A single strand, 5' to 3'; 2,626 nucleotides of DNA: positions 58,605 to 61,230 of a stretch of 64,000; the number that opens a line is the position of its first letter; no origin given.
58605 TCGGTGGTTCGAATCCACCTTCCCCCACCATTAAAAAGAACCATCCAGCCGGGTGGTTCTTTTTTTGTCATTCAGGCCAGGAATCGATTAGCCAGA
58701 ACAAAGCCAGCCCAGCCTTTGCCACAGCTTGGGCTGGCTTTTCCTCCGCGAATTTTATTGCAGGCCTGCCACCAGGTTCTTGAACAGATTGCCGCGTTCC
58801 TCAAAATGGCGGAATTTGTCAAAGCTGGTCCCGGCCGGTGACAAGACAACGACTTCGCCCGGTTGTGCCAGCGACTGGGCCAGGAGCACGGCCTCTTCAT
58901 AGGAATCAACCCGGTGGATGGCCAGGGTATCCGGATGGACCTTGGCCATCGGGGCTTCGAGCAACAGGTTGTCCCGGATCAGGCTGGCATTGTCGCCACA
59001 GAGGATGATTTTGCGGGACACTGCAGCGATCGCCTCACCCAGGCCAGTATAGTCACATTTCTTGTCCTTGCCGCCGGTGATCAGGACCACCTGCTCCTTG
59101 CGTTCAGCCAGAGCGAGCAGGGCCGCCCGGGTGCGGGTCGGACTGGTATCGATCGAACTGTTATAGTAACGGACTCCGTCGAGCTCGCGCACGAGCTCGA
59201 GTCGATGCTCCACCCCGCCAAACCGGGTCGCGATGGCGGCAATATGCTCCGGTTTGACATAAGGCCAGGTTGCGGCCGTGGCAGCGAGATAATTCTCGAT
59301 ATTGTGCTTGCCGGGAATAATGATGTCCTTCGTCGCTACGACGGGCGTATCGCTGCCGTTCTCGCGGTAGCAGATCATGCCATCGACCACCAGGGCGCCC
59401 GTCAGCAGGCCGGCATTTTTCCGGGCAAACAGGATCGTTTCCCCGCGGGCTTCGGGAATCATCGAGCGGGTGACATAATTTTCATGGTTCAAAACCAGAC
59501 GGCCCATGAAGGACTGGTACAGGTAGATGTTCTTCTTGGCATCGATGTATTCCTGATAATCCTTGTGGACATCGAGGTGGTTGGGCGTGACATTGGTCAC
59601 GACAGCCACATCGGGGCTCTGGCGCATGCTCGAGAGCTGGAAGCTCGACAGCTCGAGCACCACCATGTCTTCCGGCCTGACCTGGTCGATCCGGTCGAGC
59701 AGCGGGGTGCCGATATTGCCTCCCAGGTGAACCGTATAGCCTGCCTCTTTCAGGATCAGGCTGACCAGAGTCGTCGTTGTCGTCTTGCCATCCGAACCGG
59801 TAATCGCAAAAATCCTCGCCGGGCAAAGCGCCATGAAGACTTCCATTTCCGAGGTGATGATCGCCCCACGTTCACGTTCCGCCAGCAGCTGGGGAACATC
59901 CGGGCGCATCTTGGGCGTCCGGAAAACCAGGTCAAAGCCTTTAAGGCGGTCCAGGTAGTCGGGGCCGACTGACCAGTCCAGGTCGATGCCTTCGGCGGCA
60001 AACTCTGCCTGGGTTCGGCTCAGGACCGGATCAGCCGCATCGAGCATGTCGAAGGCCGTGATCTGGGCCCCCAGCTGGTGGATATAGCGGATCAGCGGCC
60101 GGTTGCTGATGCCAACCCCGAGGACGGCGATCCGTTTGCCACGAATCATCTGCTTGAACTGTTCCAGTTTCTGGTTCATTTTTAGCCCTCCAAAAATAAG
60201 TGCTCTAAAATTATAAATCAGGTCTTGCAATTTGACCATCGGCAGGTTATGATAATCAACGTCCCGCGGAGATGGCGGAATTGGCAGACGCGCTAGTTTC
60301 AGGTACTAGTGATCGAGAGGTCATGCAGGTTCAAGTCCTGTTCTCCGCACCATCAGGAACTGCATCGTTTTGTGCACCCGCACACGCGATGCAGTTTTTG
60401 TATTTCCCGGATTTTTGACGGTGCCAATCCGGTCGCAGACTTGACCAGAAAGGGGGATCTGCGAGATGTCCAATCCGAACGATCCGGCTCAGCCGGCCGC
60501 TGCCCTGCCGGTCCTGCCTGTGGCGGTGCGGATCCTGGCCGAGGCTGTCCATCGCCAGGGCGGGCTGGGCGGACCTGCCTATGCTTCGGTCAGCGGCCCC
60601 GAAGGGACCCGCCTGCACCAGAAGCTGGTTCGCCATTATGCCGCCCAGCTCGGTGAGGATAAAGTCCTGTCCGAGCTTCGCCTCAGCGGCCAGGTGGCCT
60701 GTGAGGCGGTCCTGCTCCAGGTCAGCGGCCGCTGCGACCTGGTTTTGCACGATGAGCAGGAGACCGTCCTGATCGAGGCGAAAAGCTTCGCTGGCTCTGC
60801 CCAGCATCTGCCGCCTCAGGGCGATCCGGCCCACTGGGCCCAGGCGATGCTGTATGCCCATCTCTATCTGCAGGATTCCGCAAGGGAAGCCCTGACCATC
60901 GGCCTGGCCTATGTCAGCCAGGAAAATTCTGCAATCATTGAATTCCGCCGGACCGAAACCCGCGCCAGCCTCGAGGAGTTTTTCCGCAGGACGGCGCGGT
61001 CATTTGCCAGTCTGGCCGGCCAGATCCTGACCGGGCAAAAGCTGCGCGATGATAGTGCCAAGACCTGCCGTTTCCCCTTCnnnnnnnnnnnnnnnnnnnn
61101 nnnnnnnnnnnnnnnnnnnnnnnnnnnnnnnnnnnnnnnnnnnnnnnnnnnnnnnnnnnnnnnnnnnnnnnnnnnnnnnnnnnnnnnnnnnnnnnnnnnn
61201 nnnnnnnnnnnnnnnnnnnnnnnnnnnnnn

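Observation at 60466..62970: PD-(D/E)XK (RecB/Cas4-like) nuclease domain fused to an XPD/DinG-type Fe-S helicase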

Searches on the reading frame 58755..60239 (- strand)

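Call 23: search_protein_families(library=pfam, proteins=[window:58755-60239:-], max_evalue=0.00001)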
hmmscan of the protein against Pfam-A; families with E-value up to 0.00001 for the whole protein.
window:58755-60239:- (494 aa): 2 families
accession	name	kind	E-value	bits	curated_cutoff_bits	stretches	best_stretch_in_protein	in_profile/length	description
PF08245.18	Mur_ligase_M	-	1.8e-28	100.3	24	1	146-323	1-199/200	Mur ligase middle domain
PF02875.26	Mur_ligase_C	-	1.6e-13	52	28.4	1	345-470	1-127/127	Mur ligase, glutamate ligase domain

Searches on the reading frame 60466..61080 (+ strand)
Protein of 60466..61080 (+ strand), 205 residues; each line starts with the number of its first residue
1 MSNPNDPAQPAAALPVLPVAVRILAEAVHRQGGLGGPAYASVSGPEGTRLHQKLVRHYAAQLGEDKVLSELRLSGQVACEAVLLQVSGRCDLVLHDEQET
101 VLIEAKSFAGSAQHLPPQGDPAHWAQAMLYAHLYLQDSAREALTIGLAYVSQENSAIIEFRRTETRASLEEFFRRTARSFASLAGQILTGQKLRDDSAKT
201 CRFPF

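Call 53: predict_structure(alignment_id=A2)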
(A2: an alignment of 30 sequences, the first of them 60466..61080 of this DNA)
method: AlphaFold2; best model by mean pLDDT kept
length: 205 residues; sequences in the alignment: 30
mean_pLDDT: 91.2   pTM: 0.85
mean pLDDT of the five models: 91.2, 91.0, 89.9, 89.1, 87.8
residues with pLDDT >= 90: 153; 70-90: 34; 50-70: 17; < 50: 1
segments of 3 or more residues with pLDDT < 50: none
pLDDT, mean of each block of 10 residues (from residue 1): 67 92 95 63 81 96 97 97 97 95 95 94 98 97 98 94 98 98 92 89 72
secondary structure, 60 per line:
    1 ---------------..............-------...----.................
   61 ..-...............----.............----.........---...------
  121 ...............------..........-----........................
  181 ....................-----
elements in order: E16-20 H21-29 H44-62 E67-78 E83-95 E100-108 H121-135 E142-151 E157-165 H166-200

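Call 56: fold_search(model_id=the predicted structure, library=pdb)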
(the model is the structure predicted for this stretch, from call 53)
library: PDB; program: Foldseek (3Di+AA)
matches with E <= 10: 984; with E <= 0.001: 29
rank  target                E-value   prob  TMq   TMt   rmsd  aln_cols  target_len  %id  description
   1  9kqh_A                2.3e-14  1.00  0.72  0.22   4.8       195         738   23  Crystal structure of Finegoldia magna DinG in complex with ssDNA and ADPNP (released 2025-12-03)
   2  4ic1_B                4.5e-08  1.00  0.49  0.50   5.7       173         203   17  Crystal structure of SSO0001 (released 2013-01-16)
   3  4ic1_D                8.4e-08  1.00  0.50  0.50   5.7       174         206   18  Crystal structure of SSO0001 (released 2013-01-16)
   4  4ic1_A                1.8e-07  1.00  0.48  0.49   5.8       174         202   17  Crystal structure of SSO0001 (released 2013-01-16)
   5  4ic1_G                4.4e-07  1.00  0.46  0.47   6.0       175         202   17  Crystal structure of SSO0001 (released 2013-01-16)
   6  7lw9_A                6.0e-06  1.00  0.43  0.35  11.1       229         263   13  Human Exonuclease 5 crystal structure in complex with ssDNA, Sm, and Na (released 2021-07-14)
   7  7lwa_A                6.0e-06  1.00  0.39  0.33  10.0       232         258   13  Human Exonuclease 5 crystal structure (T88E) in complex with ssDNA and Mg (released 2021-07-14)
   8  4ceh_A                1.5e-05  1.00  0.46  0.10   9.6       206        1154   14  Crystal structure of AddAB with a forked DNA substrate (released 2014-03-12)
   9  7lw8_A                1.5e-05  1.00  0.35  0.28  11.9       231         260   13  Human Exonuclease 5 crystal structure in complex with a ssDNA (released 2021-07-14)
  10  9np6_A                1.9e-05  1.00  0.48  0.14   6.8       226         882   15  Cryo-EM structure of AdnA(D934A)-AdnB(D1014A) in complex with AMPPNP and blunt end DNA (released 2025-03-19)
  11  6ppu_A                2.9e-05  1.00  0.45  0.18   7.5       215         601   15  Cryo-EM structure of AdnAB-AMPPNP-DNA complex (released 2019-11-20)
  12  8b1t_B                4.6e-05  1.00  0.45  0.10  10.4       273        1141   15  RecBCD-DNA in complex with the phage protein Abc2 (released 2022-12-28)
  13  7lw7                  5.9e-05  1.00  0.36  0.28  11.5       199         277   12  Human Exonuclease 5 crystal structure (released 2021-07-14)
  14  3h4r                  5.9e-05  1.00  0.40  0.38   9.8       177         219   11  Crystal structure of E. coli RecE exonuclease (released 2009-05-26)
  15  5ld2_B                6.3e-05  1.00  0.39  0.09   8.6       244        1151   15  Cryo-EM structure of RecBCD+DNA complex revealing activated nuclease domain (released 2016-10-05)
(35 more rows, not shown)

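Call 57: search_protein_representatives(protein=window:60466-61080:+)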
Query: 205 residues. Proteins with E-value up to 0.001 (for the whole library): 594; up to 1e-10: 98; up to 1e-30: 5. The best 150 are listed.
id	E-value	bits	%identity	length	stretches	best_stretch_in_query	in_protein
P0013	2.1e-48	180.9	47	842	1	17-205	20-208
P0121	6.2e-43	163.0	47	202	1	14-197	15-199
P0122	2.6e-40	154.5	42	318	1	4-205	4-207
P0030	9.2e-40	152.7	42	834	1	6-205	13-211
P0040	8.7e-31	123.4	38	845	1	16-205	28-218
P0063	1.8e-27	112.6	36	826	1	9-205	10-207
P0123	1.9e-27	112.5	35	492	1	6-205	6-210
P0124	1.2e-25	106.7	44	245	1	80-205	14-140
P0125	2.5e-25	105.6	40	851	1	12-205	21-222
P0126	1.4e-24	103.2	36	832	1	11-205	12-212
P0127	7.6e-24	100.8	35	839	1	15-205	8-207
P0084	9.3e-24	100.5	38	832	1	17-203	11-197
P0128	4.5e-23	98.3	49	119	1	102-205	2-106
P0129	1.2e-21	93.6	34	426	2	18-136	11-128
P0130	6.5e-21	91.2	38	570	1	15-205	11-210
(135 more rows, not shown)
